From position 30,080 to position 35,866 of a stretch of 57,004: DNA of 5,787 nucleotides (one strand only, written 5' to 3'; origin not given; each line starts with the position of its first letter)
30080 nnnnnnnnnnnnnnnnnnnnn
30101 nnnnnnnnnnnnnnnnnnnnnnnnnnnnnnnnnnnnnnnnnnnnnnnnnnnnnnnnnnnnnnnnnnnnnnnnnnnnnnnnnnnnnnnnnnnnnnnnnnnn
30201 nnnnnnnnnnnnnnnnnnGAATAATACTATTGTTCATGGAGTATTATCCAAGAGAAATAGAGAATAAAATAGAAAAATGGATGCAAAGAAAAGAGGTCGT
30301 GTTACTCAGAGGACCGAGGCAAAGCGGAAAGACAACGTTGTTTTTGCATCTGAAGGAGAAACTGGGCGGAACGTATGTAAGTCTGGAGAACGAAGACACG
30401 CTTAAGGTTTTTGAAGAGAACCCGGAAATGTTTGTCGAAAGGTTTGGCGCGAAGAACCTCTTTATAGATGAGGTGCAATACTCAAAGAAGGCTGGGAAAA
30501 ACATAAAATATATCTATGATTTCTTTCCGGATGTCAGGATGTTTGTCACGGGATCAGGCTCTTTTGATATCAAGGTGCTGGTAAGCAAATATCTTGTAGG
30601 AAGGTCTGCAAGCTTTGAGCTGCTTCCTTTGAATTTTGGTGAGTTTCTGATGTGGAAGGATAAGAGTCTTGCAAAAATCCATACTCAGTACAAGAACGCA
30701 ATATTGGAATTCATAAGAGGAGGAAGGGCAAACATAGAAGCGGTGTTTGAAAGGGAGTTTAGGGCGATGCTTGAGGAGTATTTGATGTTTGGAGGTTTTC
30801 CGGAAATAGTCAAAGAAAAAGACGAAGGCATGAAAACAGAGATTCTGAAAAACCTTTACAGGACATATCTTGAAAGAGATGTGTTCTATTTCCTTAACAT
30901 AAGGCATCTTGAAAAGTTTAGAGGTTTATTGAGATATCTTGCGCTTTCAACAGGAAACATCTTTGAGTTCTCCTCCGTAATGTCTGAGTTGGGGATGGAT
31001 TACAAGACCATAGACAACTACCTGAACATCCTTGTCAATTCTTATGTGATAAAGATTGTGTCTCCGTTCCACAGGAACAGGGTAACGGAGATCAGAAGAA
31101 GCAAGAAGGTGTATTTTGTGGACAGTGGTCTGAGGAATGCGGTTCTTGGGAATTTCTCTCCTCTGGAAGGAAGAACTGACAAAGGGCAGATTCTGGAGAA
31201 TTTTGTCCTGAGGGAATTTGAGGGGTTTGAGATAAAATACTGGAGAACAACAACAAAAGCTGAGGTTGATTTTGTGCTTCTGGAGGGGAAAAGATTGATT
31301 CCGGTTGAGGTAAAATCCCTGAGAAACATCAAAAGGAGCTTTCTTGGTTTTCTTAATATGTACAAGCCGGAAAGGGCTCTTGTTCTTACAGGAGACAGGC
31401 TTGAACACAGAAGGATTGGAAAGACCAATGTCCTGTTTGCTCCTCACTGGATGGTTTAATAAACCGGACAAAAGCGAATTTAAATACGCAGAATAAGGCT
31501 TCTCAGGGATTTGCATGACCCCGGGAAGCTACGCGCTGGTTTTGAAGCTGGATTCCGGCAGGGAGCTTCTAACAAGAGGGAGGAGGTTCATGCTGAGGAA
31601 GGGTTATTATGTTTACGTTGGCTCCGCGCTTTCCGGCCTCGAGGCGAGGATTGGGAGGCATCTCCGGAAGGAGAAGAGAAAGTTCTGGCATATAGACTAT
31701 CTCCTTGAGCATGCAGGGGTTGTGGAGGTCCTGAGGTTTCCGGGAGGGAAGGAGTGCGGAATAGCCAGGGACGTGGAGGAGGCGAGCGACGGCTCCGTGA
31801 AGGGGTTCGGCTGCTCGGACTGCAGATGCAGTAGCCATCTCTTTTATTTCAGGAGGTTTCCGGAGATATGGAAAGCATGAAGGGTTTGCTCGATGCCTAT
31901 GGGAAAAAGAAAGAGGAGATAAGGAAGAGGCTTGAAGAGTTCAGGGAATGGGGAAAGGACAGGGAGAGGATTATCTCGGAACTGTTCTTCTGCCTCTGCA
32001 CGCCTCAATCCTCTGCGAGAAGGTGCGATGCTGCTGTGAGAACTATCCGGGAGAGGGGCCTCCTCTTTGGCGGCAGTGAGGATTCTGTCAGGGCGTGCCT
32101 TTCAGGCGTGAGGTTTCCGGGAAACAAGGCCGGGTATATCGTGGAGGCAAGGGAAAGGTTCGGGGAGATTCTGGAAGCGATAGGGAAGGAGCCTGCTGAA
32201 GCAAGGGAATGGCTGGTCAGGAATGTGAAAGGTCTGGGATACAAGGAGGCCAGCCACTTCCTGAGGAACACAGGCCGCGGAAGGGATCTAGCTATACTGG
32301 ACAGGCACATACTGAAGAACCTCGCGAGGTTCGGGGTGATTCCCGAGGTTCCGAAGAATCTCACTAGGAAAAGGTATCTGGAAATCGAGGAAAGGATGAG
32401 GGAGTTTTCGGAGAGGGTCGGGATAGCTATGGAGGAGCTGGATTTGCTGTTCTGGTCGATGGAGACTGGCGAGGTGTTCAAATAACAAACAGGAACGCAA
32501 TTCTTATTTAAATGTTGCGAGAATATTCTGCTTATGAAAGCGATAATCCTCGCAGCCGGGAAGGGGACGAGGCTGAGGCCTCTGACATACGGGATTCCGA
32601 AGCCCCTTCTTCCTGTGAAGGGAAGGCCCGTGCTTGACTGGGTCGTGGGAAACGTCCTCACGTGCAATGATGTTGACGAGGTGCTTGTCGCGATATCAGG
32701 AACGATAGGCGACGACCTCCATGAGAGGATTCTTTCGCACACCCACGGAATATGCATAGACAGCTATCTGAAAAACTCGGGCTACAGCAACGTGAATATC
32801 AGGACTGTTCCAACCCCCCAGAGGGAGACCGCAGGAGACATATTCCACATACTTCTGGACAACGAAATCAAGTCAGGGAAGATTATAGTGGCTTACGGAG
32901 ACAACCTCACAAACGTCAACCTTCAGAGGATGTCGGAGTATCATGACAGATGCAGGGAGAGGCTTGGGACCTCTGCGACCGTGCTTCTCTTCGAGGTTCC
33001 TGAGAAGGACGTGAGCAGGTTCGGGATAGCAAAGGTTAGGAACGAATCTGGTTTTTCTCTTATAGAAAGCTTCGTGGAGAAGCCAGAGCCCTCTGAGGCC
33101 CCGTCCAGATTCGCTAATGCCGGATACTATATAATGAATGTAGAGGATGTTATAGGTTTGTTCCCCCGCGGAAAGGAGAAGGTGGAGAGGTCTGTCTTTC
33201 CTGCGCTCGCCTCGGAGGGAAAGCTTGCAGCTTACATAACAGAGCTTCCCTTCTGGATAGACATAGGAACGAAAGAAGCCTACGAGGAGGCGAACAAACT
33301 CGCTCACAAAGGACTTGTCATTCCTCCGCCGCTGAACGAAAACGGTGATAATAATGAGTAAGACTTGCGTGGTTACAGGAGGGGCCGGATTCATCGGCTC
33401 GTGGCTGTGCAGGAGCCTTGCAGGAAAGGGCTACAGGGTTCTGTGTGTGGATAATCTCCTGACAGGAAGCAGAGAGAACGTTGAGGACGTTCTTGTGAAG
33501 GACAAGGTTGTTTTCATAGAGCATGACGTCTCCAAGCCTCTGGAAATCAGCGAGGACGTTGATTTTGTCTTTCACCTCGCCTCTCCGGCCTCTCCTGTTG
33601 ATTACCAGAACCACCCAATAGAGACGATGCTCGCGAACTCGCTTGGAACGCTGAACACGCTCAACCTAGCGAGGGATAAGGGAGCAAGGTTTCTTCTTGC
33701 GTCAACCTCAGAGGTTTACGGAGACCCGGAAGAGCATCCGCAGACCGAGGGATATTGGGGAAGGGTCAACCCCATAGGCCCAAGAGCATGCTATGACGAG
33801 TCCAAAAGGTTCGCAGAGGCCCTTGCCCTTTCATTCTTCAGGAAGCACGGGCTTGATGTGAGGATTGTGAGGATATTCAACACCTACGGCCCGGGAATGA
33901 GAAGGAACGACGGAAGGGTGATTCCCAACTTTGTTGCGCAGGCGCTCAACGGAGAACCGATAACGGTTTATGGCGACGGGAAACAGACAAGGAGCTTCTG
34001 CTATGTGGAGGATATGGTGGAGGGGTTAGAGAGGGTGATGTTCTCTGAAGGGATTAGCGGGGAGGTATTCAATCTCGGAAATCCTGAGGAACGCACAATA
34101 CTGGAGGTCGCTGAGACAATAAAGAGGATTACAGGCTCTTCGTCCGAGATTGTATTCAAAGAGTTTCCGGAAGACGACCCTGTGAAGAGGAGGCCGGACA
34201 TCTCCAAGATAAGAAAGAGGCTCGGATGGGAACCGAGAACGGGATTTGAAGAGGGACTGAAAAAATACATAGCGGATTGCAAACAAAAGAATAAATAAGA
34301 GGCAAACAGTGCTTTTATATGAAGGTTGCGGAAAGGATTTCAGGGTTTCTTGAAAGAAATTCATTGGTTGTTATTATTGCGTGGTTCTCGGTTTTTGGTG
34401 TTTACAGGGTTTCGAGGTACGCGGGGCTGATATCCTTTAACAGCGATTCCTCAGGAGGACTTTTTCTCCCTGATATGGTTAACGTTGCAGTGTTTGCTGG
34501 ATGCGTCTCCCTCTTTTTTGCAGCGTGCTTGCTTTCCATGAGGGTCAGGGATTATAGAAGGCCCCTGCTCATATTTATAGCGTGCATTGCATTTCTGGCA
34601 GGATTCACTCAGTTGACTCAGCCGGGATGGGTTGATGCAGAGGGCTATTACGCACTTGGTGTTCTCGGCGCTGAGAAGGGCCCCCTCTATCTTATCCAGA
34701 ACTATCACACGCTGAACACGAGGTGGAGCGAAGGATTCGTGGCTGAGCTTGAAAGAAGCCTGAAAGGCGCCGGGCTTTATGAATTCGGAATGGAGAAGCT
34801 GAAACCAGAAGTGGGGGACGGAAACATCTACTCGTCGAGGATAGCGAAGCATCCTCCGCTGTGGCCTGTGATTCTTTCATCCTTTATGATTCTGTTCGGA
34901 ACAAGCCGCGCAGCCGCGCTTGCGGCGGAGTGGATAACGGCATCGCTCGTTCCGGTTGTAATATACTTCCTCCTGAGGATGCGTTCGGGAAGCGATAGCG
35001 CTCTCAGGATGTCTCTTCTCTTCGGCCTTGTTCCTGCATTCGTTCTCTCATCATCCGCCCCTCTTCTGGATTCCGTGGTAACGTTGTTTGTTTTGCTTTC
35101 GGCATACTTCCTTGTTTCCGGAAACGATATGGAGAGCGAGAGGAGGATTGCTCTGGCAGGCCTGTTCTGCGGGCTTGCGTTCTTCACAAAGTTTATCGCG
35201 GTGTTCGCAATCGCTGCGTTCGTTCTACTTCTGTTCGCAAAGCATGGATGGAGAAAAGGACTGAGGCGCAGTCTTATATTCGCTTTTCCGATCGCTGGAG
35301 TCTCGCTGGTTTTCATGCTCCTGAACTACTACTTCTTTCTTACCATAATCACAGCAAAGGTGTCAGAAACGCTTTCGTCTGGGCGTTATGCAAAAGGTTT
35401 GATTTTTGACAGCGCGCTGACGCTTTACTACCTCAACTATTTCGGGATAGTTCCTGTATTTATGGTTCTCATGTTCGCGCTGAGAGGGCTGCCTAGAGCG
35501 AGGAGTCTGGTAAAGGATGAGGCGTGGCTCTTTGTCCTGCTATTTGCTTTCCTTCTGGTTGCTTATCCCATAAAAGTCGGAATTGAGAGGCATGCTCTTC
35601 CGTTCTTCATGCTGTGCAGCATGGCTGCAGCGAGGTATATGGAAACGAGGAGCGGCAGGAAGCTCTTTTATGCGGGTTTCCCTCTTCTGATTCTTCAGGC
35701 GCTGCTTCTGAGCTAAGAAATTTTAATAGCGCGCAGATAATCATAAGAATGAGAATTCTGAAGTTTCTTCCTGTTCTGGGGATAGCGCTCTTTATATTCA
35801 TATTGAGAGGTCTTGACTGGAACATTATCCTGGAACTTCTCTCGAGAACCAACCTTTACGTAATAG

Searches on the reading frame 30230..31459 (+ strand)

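Call 12: search_protein_families(library=pfam, proteins=[window:30230-31459:+], max_evalue=0.001)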
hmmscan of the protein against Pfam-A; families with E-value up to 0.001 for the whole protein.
window:30230-31459:+ (409 aa): 4 families
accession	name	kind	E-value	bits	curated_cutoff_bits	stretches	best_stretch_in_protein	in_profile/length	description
PF13635.12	DUF4143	-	1.5e-37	129.3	28.1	1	215-363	1-159/160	Domain of unknown function (DUF4143)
PF13173.12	AAA_14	-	3.4e-28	98.7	27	1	21-140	2-129/129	AAA domain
PF01637.24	ATPase_2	-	0.00013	22.3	33.2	0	12-63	9-68/225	ATPase domain predominantly from Archaea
PF09439.16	SRPRB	-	0.00034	20.5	25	1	20-75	2-57/178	Signal recognition particle receptor beta subunit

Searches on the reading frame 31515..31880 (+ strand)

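Call 12: search_protein_families(library=pfam, proteins=[window:31515-31880:+], max_evalue=0.001)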
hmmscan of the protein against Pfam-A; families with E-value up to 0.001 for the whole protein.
window:31515-31880:+ (121 aa): 1 family
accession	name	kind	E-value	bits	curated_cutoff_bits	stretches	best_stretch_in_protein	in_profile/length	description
PF01986.22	DUF123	-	2e-25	89.5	25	1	26-111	2-95/95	Domain of unknown function DUF123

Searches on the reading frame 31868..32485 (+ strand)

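Call 12: search_protein_families(library=pfam, proteins=[window:31868-32485:+], max_evalue=0.001)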
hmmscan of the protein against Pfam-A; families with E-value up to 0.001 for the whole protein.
window:31868-32485:+ (205 aa): 2 families
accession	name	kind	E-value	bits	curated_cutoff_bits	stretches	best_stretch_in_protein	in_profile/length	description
PF22175.2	Ogg-HhH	-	1.2e-55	188.2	27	1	18-186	1-173/173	8-oxoguanine DNA glycosylase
PF21790.3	OGG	-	0.00047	20.4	27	1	93-193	88-198/201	Putative 8-oxoguanine DNA glycosylase OGG-like protein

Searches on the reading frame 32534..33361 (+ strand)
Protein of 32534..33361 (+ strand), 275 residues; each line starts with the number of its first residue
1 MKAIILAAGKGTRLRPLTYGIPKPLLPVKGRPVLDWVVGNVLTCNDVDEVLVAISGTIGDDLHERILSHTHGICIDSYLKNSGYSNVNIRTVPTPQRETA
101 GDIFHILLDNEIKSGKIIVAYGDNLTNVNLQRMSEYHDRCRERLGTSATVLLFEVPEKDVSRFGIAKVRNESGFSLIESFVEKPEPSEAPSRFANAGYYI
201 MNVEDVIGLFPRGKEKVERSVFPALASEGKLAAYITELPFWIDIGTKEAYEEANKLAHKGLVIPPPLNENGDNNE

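Call 12: search_protein_families(library=pfam, proteins=[window:32534-33361:+], max_evalue=0.001)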
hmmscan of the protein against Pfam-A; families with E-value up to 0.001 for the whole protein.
window:32534-33361:+ (275 aa): 3 families
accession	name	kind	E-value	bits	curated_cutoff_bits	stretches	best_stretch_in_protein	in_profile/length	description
PF00483.29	NTP_transferase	-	3.5e-30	105.8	21.2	1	2-258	1-243/245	Nucleotidyl transferase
PF12804.13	NTP_transf_3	-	2e-08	35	27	1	3-55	1-47/160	MobA-like NTP transferase domain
PF01128.25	IspD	-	2.6e-06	27.8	27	1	2-57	2-54/221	2-C-methyl-D-erythritol 4-phosphate cytidylyltransferase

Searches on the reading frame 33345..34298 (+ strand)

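Call 12: search_protein_families(library=pfam, proteins=[window:33345-34298:+], max_evalue=0.001)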
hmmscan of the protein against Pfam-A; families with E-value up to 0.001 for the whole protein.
window:33345-34298:+ (317 aa): 7 families
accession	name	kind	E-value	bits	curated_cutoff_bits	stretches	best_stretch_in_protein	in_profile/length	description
PF01370.27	Epimerase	-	7.9e-56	189.6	20.9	1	9-245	2-240/240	NAD dependent epimerase/dehydratase family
PF16363.11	GDP_Man_Dehyd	-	2.9e-55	188.5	27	1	10-307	2-331/332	GDP-mannose 4,6 dehydratase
PF01073.25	3Beta_HSD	-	6.3e-14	52.1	22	1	9-225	1-222/280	3-beta hydroxysteroid dehydrogenase/isomerase family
PF02719.21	Polysacc_synt_2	-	3.5e-11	43.3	20.2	1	146-267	134-251/293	Polysaccharide biosynthesis protein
PF07993.18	NAD_binding_4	-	4.2e-09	36.4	20.1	1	52-178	60-205/258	Male sterility protein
PF04321.23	RmlD_sub_bind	-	3.6e-08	33.3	27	1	8-310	3-283/287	RmlD substrate binding domain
PF00106.31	adh_short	-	5.5e-05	23.2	26.6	1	6-74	1-70/195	short chain dehydrogenase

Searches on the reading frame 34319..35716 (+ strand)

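Call 12: search_protein_families(library=pfam, proteins=[window:34319-35716:+], max_evalue=0.001)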
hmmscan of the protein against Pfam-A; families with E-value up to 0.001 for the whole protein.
window:34319-35716:+ (465 aa): 2 families
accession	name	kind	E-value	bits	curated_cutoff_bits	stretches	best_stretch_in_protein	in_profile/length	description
PF13231.12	PMT_2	-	6.4e-15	56.1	26.1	1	177-333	1-155/160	Dolichyl-phosphate-mannose-protein mannosyltransferase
PF02366.24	PMT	-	3.7e-08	33.7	22.7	1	198-322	84-212/245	Dolichyl-phosphate-mannose-protein mannosyltransferase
